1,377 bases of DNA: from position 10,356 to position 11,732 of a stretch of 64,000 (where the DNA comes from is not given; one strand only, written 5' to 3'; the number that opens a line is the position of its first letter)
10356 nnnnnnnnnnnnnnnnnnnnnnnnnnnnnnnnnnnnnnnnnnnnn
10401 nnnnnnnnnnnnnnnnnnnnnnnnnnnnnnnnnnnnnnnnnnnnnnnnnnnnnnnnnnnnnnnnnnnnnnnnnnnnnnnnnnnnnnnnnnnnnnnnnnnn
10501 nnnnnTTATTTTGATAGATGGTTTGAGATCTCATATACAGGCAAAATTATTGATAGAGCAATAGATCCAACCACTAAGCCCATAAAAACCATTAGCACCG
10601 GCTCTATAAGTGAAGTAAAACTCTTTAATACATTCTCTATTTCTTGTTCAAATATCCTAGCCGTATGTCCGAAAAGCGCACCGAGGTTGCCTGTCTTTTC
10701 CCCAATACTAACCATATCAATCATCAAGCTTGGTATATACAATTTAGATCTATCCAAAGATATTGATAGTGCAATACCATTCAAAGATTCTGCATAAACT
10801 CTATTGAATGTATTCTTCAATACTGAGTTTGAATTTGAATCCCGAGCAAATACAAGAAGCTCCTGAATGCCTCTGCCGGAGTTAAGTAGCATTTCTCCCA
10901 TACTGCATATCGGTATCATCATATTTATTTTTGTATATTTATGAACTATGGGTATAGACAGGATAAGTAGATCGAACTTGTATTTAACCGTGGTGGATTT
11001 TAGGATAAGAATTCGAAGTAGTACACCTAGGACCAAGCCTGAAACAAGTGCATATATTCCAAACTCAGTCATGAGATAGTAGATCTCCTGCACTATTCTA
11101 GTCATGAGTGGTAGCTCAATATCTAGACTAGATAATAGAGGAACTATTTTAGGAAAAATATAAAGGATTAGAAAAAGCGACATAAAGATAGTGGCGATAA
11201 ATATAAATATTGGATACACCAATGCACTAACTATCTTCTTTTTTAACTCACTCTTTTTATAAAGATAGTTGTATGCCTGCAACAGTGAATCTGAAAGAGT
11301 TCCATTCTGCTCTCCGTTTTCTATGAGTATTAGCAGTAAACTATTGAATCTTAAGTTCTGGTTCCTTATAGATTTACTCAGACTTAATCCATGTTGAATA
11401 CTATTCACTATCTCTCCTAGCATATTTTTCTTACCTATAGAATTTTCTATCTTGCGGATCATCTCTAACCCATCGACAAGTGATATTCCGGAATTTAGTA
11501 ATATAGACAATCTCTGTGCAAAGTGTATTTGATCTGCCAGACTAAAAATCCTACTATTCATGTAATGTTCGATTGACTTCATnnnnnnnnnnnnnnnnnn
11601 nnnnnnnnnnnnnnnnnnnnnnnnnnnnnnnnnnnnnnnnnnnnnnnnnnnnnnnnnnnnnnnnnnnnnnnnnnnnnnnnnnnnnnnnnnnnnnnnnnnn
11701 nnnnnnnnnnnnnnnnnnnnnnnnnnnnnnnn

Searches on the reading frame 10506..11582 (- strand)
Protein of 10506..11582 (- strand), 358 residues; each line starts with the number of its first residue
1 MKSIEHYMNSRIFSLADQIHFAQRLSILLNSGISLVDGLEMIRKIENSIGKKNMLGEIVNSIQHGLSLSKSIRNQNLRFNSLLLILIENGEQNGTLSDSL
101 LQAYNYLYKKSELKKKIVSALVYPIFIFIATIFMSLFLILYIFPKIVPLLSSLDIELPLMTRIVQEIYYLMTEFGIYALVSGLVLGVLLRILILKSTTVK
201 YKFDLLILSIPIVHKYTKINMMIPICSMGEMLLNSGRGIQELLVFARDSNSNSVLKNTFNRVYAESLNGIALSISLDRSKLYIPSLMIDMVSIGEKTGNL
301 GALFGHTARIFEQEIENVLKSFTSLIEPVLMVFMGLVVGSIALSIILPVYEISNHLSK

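Call 30: search_protein_families(library=pfam, proteins=[window:10506-11582:-], max_evalue=0.00001)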
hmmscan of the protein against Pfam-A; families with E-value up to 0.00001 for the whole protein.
window:10506-11582:- (358 aa): 1 family
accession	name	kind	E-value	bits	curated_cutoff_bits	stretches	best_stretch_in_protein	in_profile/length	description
PF00482.28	T2SSF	-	2.8e-44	150.5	25.2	2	21-144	1-125/125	Type II secretion system (T2SS), protein F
